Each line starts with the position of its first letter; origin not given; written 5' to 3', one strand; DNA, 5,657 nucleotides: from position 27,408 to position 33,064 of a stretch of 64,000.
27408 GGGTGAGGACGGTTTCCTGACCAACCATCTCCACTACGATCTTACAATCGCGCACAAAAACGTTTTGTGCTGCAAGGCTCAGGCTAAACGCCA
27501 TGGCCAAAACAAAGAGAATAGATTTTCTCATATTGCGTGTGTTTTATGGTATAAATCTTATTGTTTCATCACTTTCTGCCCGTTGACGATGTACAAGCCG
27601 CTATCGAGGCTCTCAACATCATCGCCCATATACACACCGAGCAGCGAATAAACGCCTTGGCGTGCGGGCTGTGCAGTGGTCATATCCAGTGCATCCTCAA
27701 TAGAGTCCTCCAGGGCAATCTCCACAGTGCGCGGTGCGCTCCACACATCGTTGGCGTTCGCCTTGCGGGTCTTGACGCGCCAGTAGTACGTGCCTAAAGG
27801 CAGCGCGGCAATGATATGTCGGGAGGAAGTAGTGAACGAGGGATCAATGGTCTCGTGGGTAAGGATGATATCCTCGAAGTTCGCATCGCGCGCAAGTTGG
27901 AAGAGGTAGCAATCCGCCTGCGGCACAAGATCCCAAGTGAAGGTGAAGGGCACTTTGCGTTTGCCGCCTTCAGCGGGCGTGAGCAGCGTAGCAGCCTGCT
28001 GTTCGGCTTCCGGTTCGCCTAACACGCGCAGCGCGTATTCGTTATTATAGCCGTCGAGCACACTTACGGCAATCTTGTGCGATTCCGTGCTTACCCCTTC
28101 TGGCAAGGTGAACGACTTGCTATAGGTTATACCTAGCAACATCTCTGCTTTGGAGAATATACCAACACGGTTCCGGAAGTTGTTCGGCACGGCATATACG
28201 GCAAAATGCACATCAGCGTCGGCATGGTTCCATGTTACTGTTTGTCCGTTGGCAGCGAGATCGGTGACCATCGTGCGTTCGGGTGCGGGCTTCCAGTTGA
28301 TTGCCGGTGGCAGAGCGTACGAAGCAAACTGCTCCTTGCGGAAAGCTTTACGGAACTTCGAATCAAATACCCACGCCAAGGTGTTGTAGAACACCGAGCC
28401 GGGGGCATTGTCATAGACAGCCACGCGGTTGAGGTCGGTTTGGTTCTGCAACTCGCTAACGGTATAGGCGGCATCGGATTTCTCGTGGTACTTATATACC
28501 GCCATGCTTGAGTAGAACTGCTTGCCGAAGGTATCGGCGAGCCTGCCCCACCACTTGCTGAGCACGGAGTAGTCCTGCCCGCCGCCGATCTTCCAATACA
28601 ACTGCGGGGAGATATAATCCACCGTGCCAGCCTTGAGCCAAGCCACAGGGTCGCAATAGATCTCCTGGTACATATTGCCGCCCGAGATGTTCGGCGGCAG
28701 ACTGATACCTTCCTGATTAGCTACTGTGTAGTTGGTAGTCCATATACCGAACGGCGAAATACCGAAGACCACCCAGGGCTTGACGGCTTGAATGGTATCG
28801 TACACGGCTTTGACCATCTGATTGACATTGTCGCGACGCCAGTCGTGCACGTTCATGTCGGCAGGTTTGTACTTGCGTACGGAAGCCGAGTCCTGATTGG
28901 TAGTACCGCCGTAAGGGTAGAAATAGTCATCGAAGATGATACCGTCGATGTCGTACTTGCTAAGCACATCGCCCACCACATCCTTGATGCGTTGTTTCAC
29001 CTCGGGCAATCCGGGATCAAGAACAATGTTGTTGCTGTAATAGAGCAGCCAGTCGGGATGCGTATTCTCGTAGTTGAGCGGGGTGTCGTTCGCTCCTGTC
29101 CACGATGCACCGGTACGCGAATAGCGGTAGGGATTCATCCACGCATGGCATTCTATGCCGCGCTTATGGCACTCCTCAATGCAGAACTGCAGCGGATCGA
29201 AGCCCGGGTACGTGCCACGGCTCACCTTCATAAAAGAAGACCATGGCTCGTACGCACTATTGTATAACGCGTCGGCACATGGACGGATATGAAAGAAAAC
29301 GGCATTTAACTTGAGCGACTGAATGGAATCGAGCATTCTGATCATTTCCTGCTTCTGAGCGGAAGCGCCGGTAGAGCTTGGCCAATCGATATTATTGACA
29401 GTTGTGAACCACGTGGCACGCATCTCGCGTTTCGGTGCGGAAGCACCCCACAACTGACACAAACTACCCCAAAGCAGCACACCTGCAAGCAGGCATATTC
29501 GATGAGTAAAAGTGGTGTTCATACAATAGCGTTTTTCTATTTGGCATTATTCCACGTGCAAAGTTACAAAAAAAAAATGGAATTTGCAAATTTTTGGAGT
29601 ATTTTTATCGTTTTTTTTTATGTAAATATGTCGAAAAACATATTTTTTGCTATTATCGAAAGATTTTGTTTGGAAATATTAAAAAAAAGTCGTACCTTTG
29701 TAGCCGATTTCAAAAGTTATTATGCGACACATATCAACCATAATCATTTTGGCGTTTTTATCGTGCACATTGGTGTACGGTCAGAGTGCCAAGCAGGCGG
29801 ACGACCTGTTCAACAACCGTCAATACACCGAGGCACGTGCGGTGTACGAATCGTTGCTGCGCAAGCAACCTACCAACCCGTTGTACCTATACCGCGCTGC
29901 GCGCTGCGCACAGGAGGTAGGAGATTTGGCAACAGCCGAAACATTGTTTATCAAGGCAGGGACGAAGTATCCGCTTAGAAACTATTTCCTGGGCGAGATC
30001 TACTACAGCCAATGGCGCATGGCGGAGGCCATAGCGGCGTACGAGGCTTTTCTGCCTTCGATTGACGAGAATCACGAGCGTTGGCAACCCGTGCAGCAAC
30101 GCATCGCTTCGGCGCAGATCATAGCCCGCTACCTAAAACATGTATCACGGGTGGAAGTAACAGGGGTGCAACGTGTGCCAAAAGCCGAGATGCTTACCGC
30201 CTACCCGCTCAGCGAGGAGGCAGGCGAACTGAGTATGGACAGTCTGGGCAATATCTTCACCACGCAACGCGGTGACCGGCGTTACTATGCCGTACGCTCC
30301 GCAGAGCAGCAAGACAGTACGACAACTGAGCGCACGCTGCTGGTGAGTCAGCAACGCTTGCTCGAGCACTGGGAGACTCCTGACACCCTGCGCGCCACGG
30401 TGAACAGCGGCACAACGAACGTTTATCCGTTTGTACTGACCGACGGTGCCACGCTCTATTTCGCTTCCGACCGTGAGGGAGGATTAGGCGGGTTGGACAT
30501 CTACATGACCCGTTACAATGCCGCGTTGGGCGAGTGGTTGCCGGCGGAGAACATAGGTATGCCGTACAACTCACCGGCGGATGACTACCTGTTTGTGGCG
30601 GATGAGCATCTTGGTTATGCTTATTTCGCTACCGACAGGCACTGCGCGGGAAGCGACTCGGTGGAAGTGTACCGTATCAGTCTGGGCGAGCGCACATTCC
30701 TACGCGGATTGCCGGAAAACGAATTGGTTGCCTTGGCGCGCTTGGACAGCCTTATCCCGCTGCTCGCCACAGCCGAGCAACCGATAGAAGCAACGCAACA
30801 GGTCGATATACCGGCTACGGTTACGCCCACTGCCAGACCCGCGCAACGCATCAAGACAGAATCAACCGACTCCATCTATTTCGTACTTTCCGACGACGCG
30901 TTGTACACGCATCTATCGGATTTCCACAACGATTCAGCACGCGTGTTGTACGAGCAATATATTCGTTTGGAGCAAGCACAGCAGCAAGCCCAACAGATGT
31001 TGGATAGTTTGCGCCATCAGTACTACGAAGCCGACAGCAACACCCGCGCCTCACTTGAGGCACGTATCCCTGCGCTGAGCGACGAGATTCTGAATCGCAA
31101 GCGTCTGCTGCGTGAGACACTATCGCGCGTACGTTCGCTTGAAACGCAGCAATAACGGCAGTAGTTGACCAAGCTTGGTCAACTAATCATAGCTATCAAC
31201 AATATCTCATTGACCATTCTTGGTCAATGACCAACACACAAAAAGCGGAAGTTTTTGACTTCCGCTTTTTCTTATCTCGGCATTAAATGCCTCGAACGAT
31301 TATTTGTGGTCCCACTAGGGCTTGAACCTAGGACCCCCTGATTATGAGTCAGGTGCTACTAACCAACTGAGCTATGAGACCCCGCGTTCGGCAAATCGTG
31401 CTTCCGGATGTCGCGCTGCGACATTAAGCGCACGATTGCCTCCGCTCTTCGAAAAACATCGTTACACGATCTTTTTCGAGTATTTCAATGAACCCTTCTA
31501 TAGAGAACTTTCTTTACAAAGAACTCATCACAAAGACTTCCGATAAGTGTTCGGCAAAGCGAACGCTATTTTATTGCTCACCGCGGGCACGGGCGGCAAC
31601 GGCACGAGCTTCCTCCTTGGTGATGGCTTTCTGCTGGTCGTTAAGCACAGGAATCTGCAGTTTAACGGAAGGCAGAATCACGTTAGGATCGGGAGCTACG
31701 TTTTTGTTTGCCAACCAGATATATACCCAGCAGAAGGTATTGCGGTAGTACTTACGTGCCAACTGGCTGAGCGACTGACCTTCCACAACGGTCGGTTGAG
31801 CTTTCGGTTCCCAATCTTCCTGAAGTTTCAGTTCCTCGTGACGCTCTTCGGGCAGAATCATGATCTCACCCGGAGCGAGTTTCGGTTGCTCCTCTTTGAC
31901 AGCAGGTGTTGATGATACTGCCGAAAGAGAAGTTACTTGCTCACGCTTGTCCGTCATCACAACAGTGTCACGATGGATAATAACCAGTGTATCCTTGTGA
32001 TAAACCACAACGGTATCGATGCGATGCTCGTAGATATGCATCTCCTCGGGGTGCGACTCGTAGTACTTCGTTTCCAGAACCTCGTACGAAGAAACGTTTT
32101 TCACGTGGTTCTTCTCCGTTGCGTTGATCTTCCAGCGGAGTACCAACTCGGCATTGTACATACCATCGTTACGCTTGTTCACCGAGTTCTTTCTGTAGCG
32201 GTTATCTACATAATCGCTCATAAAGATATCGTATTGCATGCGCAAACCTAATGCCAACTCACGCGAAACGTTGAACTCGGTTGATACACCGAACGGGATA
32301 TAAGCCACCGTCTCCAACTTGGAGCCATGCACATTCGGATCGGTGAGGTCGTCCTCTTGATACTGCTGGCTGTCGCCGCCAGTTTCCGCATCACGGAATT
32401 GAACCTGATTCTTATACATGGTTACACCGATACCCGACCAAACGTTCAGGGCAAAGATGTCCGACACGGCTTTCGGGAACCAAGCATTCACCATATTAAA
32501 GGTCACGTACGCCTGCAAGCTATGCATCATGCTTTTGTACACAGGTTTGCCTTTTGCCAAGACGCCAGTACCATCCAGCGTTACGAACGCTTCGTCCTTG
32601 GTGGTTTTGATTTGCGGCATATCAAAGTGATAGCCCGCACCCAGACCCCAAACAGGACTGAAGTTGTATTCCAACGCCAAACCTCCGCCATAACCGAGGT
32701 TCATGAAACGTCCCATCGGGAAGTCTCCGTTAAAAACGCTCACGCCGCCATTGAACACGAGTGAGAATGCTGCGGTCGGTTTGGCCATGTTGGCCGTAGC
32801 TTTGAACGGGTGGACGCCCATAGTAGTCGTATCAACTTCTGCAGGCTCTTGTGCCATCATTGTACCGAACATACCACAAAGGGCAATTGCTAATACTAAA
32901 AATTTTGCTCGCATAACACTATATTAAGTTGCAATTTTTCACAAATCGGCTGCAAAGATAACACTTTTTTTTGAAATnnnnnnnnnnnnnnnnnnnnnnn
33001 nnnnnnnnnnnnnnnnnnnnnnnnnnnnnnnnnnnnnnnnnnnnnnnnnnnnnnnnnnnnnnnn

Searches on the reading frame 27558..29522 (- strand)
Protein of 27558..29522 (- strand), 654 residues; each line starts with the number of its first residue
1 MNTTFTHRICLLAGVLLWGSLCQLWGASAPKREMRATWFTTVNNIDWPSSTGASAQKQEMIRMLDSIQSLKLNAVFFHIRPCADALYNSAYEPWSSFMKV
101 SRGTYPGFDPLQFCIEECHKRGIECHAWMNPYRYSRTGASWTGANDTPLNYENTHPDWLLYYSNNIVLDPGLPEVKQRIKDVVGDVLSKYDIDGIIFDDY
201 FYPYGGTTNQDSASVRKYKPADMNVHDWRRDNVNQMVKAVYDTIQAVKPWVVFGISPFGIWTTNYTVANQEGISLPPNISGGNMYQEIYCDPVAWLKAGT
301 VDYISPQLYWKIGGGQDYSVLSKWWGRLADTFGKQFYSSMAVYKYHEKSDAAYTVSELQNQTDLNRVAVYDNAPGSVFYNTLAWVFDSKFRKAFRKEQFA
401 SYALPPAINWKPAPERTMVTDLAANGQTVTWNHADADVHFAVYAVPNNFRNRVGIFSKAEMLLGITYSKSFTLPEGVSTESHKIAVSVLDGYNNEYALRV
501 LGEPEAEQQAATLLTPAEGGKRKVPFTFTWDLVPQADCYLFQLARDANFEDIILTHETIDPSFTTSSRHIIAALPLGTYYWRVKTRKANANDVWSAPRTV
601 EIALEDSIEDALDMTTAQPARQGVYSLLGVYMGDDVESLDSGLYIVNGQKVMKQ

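Call 5: search_protein_families(library=pfam, proteins=[window:27558-29522:-], max_evalue=1)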
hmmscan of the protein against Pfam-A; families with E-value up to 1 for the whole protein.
window:27558-29522:- (654 aa): 2 families
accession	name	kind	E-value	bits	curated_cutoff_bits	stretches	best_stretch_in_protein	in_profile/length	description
PF02638.21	GHL10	-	1.1e-68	232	27.9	1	33-349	1-305/311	Glycosyl hydrolase-like 10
PF25788.1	Ig_Rha78A_N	-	0.19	12.5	27.4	1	578-604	76-103/105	Rha78A-like, N-terminal immunoglobulin domain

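Call 6: search_protein_families(library=ncbifam, proteins=[window:27558-29522:-], max_evalue=1)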
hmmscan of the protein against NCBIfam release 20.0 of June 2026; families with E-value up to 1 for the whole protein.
window:27558-29522:- (654 aa): 0 families

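Call 44: find_homologous_proteins(query=window:27558-29522:-, max_evalue=1e-10)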
Query window:27558-29522:- (654 aa): 7165 proteins with E <= 1e-10 among 8000 candidates; the best 120 are listed.
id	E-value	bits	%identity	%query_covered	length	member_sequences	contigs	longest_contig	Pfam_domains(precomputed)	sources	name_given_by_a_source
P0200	0.0e+0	1375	98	91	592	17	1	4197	PF02638.22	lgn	-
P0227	0.0e+0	1195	75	100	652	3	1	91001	PF02638.22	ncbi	-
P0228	0.0e+0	1160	74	100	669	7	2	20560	PF02638.22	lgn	-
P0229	0.0e+0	1158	75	99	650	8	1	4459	PF02638.22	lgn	-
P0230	0.0e+0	1153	73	99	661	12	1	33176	PF02638.22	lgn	-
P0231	0.0e+0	1135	73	98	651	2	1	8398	PF02638.22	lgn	-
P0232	0.0e+0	1124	72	98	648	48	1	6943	PF02638.22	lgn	-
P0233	0.0e+0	1124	72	100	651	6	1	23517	PF02638.22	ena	-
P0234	0.0e+0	1119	72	100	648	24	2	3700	PF02638.22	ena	-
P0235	0.0e+0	1106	72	98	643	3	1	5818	PF02638.22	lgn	-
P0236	0.0e+0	1074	68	100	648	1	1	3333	PF02638.22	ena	-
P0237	0.0e+0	1070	70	96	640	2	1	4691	PF02638.22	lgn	-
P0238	0.0e+0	1067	70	96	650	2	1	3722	PF02638.22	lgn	-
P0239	0.0e+0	1036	67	96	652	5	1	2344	PF02638.22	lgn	-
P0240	6.1e-294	995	68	93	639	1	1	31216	PF02638.22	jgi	-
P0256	4.0e-268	909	63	92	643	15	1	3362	PF02638.22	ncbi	-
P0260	1.4e-266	904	62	96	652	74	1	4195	PF02638.22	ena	-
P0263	2.3e-265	900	62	92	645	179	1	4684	PF02638.22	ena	-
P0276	5.3e-254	863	61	94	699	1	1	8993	PF02638.22,PF18962.8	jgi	jgi:uncharacterized lipoprotein YddW (UPF0748 family)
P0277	3.2e-253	860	61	92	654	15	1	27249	PF02638.22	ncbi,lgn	-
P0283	4.3e-249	847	60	91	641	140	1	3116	PF02638.22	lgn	-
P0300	9.6e-246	836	58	96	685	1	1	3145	PF02638.22,PF18962.8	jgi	jgi:uncharacterized lipoprotein YddW (UPF0748 family)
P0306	6.4e-245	833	59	92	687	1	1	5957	PF02638.22,PF18962.8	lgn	-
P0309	1.3e-244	832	59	91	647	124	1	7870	PF02638.22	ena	-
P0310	2.0e-244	831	60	89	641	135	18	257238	PF02638.22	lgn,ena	-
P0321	2.6e-243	827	61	89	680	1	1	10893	PF02638.22,PF18962.8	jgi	jgi:uncharacterized lipoprotein YddW (UPF0748 family)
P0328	5.6e-243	826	59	90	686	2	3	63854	PF02638.22,PF18962.8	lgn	-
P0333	5.4e-242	823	58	96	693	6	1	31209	PF02638.22,PF18962.8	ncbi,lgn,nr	ncbi:MAG: family 10 glycosylhydrolase [Parabacteroides sp.]|nr:family 10 glycosylhydrolase [Parabact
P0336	1.8e-241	821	56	96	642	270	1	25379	PF02638.22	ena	-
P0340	5.1e-241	820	59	89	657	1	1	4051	PF02638.22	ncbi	-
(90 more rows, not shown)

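Call 47: list_cluster_members(proteins=[P0336, P0310, P0283, P0309, P0263, P0277, P0340, P0260, P0232, P0256])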
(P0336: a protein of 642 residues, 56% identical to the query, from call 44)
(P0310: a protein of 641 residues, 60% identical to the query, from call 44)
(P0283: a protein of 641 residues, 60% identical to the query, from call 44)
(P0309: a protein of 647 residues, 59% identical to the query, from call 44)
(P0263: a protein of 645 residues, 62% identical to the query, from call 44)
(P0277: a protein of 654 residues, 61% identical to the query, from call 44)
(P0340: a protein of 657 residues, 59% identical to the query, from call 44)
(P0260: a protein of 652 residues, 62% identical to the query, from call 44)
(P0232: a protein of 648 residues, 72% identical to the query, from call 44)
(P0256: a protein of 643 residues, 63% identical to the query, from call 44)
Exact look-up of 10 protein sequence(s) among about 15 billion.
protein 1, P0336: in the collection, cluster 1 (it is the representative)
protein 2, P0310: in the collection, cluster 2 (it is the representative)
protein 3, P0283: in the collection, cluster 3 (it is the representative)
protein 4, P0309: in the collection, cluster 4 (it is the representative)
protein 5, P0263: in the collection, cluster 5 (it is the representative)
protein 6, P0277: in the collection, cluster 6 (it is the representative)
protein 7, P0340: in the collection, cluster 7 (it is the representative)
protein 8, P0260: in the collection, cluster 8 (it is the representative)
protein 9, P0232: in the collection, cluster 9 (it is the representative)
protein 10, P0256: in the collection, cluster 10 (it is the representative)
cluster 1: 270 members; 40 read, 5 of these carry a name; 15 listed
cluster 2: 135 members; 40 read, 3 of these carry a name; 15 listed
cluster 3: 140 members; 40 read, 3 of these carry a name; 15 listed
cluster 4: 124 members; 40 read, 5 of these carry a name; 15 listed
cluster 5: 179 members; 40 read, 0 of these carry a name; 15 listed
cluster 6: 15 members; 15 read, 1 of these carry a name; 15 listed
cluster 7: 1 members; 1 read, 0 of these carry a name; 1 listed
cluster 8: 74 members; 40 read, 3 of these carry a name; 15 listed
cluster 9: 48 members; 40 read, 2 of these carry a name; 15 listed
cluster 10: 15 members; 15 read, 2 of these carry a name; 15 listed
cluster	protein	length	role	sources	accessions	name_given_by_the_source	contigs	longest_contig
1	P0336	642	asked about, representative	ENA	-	-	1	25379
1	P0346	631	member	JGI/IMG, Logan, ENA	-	uncharacterized lipoprotein YddW (UPF0748 family)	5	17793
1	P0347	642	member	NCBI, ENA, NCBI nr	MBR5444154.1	MAG: family 10 glycosylhydrolase [Paludibacteraceae bacterium] | family 10 glycosylhydrolase [Paludibacteraceae bacterium]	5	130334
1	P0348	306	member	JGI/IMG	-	hypothetical protein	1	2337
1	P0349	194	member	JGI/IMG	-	hypothetical protein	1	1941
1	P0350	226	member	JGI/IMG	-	hypothetical protein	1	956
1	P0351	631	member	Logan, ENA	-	-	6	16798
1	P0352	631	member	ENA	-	-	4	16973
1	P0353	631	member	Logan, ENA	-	-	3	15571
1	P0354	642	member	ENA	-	-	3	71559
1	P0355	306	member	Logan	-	-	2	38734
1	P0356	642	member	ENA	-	-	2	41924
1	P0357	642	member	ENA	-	-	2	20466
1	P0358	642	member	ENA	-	-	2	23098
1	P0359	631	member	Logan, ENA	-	-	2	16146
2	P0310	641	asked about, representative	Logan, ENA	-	-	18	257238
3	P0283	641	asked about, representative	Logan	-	-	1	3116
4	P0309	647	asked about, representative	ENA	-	-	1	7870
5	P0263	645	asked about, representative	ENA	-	-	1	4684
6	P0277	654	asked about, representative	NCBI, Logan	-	-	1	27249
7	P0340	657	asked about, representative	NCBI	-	-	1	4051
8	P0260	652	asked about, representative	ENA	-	-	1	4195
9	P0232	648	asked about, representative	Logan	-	-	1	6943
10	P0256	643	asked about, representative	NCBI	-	-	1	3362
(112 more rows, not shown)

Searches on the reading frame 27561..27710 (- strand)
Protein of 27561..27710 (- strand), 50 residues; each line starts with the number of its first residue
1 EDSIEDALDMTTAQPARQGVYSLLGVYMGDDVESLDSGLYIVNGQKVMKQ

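Call 74: predict_structure(alignment_id=A4)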
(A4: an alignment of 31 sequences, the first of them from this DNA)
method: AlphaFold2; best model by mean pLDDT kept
length: 50 residues; sequences in the alignment: 31
mean_pLDDT: 84.9   pTM: 0.56
mean pLDDT of the five models: 84.9, 83.2, 79.9, 79.8, 79.3
residues with pLDDT >= 90: 33; 70-90: 6; 50-70: 11; < 50: 0
segments of 3 or more residues with pLDDT < 50: none
pLDDT, mean of each block of 10 residues (from residue 1): 63 80 94 94 93
secondary structure, 60 per line:
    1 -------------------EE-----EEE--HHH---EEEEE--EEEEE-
elements in order: E27-29 E38-42 E45-49

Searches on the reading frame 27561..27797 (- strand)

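Call 7: search_protein_families(library=pfam, proteins=[window:27561-27797:-], max_evalue=10)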
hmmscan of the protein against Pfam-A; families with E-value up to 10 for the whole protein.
seq(79 aa): 1 family
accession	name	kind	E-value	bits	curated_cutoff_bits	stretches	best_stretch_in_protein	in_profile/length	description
PF25788.1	Ig_Rha78A_N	-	0.023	15.4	27.4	1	3-29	76-103/105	Rha78A-like, N-terminal immunoglobulin domain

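Call 8: search_protein_families(library=ncbifam, proteins=[window:27561-27797:-], max_evalue=10)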
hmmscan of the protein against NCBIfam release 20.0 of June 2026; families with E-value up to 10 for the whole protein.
seq(79 aa): 0 families

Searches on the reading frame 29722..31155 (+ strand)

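Call 24: search_protein_families(library=pfam, proteins=[window:29722-31155:+], max_evalue=0.00001)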
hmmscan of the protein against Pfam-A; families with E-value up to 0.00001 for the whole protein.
window:29722-31155:+ (477 aa): 2 families
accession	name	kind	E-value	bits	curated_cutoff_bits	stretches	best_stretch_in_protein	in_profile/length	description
PF13432.12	TPR_16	-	5.1e-09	36.8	32.7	0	24-76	2-54/65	Tetratricopeptide repeat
PF14559.12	TPR_19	-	2.1e-06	28.4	25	0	32-79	4-51/68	Tetratricopeptide repeat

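Call 37: search_protein_families(library=ncbifam, proteins=[window:29722-31155:+], max_evalue=0.00001)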
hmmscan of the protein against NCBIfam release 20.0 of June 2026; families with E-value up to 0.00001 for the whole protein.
window:29722-31155:+ (477 aa): 2 families
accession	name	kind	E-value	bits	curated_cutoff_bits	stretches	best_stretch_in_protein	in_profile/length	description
NF053607.1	CHU_0125_OmpA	equivalog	2e-19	69.6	620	1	176-309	222-350/639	CHU_0125 family OmpA-like outer membrane integrity protein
NF052230.1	T9SS_PorE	exception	4.5e-15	55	600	1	218-307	319-405/648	PorE family type IX secretion system protein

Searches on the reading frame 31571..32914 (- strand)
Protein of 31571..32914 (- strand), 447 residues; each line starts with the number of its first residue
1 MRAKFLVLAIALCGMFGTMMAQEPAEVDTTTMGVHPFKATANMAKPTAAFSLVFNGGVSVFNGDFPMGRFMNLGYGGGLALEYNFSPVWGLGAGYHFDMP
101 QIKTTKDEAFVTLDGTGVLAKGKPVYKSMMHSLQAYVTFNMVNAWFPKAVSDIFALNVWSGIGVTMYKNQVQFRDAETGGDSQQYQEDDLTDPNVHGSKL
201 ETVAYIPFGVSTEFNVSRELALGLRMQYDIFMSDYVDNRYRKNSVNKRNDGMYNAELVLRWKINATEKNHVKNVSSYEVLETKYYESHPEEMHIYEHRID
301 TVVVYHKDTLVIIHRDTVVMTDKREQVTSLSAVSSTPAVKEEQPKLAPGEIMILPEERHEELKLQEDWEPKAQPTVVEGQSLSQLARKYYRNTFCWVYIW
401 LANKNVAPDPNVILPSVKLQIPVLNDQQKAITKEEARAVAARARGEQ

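Call 24: search_protein_families(library=pfam, proteins=[window:31571-32914:-], max_evalue=0.00001)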
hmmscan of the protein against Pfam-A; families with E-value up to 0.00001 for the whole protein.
window:31571-32914:- (447 aa): 0 families

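Call 37: search_protein_families(library=ncbifam, proteins=[window:31571-32914:-], max_evalue=0.00001)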
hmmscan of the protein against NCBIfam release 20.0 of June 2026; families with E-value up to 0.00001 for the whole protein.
window:31571-32914:- (447 aa): 1 family
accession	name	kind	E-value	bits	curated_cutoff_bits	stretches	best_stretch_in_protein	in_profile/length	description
NF008399.0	PRK11198.1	equivalog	4.2e-06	27.3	134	1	340-423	65-147/149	peptidoglycan-binding protein LysM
